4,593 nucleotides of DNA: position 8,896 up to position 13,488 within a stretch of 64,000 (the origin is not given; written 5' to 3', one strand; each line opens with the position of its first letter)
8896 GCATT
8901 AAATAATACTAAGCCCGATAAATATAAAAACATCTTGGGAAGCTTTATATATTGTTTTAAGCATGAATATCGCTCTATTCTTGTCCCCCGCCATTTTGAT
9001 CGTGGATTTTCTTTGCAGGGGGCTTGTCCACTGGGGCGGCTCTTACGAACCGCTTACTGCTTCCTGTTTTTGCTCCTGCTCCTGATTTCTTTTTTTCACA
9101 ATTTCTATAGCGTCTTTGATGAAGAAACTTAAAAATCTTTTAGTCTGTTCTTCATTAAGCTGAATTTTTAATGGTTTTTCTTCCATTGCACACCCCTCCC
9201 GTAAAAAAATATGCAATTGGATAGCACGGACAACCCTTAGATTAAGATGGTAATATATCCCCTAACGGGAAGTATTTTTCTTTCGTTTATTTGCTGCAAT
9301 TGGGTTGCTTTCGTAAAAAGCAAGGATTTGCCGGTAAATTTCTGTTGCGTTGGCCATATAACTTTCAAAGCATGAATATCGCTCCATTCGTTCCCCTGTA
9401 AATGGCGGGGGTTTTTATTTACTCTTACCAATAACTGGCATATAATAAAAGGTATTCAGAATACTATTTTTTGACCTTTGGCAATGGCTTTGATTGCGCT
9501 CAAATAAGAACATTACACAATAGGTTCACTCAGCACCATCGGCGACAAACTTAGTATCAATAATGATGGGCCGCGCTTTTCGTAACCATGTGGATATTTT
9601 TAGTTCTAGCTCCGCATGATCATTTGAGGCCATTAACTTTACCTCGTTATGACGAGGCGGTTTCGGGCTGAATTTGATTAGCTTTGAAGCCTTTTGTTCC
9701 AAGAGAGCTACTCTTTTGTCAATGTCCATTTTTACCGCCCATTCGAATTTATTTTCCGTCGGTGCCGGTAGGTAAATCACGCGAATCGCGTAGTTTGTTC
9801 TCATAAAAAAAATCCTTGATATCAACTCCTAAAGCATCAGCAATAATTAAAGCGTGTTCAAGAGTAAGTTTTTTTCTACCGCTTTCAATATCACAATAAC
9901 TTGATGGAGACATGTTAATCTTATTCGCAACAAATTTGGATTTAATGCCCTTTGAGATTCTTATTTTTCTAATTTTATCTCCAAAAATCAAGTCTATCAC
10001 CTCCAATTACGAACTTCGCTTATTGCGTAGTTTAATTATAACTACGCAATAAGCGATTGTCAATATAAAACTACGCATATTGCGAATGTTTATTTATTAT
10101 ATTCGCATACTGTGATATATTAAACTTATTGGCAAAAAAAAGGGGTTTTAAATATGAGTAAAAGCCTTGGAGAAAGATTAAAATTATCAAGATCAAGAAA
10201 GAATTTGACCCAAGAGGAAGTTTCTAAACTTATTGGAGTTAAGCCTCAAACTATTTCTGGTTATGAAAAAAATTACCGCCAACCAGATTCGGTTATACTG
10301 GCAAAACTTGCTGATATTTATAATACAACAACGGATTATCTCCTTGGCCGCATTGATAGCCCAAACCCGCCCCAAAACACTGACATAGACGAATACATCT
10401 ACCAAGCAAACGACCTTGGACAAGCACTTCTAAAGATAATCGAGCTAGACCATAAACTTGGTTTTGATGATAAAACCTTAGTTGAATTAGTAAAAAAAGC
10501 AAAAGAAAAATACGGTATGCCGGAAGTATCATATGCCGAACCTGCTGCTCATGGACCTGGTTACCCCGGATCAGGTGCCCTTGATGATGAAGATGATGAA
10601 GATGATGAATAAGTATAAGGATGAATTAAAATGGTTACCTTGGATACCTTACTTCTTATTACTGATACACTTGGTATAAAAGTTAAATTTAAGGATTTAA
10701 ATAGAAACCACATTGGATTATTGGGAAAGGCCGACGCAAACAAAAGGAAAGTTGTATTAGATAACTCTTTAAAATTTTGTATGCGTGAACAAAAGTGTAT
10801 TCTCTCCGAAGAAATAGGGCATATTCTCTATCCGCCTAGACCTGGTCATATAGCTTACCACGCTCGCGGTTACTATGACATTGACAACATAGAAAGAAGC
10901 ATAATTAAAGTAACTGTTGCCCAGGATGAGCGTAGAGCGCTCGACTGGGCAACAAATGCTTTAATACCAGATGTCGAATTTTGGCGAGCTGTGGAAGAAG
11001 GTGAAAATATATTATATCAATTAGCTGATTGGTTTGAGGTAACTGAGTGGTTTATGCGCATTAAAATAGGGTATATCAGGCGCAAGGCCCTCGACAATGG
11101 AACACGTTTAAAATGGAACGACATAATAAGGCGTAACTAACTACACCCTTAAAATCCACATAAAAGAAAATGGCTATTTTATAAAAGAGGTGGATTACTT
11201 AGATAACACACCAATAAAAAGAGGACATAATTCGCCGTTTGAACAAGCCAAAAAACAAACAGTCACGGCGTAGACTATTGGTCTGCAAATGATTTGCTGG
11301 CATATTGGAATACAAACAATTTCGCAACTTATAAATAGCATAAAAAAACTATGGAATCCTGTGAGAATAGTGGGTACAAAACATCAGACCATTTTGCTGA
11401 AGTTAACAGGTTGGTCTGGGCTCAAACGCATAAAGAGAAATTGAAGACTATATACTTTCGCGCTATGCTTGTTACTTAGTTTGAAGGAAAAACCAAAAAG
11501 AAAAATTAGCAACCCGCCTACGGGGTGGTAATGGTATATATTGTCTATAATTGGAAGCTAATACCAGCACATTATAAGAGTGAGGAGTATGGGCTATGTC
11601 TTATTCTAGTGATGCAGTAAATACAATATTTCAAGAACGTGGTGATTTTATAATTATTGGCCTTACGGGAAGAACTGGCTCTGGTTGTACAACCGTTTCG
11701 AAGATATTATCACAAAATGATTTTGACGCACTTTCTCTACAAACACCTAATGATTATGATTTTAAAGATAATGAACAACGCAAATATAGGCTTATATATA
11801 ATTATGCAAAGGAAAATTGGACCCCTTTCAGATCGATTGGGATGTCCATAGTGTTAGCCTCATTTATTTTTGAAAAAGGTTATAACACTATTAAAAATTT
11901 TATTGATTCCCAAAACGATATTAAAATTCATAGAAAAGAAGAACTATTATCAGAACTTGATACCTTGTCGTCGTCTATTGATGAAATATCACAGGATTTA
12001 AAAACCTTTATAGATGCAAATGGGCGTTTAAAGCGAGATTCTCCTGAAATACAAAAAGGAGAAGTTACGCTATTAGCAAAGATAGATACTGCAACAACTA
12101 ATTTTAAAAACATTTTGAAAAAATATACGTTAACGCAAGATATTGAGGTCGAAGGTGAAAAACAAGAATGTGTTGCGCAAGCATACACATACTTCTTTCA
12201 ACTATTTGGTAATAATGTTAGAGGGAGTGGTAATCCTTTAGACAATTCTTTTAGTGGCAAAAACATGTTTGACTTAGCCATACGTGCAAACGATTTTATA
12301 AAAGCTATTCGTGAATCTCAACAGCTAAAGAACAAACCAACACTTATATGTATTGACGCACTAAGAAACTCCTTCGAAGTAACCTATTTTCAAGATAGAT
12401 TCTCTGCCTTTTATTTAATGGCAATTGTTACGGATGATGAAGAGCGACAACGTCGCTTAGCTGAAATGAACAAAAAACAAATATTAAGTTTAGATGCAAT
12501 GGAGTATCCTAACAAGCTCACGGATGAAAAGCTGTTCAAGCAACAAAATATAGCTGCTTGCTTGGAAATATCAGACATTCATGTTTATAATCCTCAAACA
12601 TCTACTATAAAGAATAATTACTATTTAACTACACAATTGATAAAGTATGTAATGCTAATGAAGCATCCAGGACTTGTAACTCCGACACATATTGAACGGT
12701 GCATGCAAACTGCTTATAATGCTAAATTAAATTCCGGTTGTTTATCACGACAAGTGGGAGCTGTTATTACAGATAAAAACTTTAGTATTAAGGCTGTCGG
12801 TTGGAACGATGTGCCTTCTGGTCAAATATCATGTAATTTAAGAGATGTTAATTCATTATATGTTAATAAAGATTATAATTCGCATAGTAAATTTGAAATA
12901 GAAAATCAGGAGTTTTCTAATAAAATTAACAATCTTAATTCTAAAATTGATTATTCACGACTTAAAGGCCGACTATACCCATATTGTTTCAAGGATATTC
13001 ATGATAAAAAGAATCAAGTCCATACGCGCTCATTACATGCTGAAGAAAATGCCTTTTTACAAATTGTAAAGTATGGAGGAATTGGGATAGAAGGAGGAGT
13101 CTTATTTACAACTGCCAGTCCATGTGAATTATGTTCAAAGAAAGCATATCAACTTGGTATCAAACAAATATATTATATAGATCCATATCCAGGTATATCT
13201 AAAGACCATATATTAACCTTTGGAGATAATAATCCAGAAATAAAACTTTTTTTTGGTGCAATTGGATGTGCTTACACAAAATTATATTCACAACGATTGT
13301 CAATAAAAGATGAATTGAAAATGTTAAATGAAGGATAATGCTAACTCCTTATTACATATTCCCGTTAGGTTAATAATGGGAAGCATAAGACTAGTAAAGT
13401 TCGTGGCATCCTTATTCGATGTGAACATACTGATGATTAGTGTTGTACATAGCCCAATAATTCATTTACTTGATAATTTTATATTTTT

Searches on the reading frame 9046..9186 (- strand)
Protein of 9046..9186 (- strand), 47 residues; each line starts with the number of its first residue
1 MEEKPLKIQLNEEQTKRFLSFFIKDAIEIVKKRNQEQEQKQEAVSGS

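Call 60: search_protein_families(library=phrogs, proteins=[window:9046-9186:-], max_evalue=1)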
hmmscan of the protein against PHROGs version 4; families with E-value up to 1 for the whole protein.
seq(47 aa): 1 family
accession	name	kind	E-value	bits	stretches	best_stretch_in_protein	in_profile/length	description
phrog_30936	-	unknown function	0.26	12.1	1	12-43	15-47/50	-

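Call 61: search_protein_families(library=pfam, proteins=[window:9046-9186:-], max_evalue=1)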
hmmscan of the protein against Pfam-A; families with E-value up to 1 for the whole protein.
seq(47 aa): 0 families

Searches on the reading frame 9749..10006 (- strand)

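Call 69: search_protein_families(library=pfam, proteins=[window:9749-10006:-], max_evalue=0.001)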
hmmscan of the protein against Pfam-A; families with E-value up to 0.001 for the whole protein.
window:9749-10006:- (85 aa): 4 families
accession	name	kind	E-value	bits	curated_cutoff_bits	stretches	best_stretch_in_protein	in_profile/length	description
PF01381.28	HTH_3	-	5.2e-11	42.8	23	1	12-65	1-54/55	Helix-turn-helix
PF13443.12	HTH_26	-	3e-06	27.8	22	1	11-67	1-58/63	Cro/C1-type HTH DNA-binding domain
PF13560.12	HTH_31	-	1.5e-05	25.7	27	1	8-62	2-57/64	Helix-turn-helix domain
PF12844.13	HTH_19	-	2.4e-05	24.6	30.2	1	9-67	1-59/64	Helix-turn-helix domain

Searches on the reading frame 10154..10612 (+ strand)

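Call 69: search_protein_families(library=pfam, proteins=[window:10154-10612:+], max_evalue=0.001)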
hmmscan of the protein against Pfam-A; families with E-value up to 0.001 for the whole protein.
window:10154-10612:+ (152 aa): 3 families
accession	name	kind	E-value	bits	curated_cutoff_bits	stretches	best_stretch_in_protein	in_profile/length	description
PF01381.28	HTH_3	-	2.8e-14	53.3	23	1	13-63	5-55/55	Helix-turn-helix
PF12844.13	HTH_19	-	7.6e-11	42.2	30.2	1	6-65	1-60/64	Helix-turn-helix domain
PF13560.12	HTH_31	-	1.5e-09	38.4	27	1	5-60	2-58/64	Helix-turn-helix domain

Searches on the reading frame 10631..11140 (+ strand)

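Call 69: search_protein_families(library=pfam, proteins=[window:10631-11140:+], max_evalue=0.001)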
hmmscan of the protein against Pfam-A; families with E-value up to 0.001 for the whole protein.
window:10631-11140:+ (169 aa): 1 family
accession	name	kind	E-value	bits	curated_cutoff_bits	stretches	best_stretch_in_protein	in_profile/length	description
PF06114.19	Peptidase_M78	-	0.00091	19.5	22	0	12-142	2-118/123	IrrE N-terminal-like domain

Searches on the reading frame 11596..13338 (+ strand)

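Call 70: search_protein_families(library=pfam, proteins=[window:11596-13338:+], max_evalue=0.001)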
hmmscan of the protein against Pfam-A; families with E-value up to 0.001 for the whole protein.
window:11596-13338:+ (580 aa): 3 families
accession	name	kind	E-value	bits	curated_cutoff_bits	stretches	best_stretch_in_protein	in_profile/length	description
PF00383.29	dCMP_cyt_deam_1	-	9.9e-16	57.9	25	1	365-527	3-100/102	Cytidine and deoxycytidylate deaminase zinc-binding region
PF13238.12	AAA_18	-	4.4e-05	24.4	29.4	0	21-65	1-50/128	AAA domain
PF14437.12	MafB19-deam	-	0.00039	20.8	27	0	375-527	13-99/142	MafB19-like deaminase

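Call 71: search_protein_families(library=padloc, proteins=[window:11596-13338:+], max_evalue=0.001)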
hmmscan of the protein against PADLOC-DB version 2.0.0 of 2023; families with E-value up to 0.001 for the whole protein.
window:11596-13338:+ (580 aa): 1 family
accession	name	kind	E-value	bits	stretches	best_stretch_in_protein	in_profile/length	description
PDLC02373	dCTPase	-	1.2e-124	415.5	2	163-575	167-527/630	-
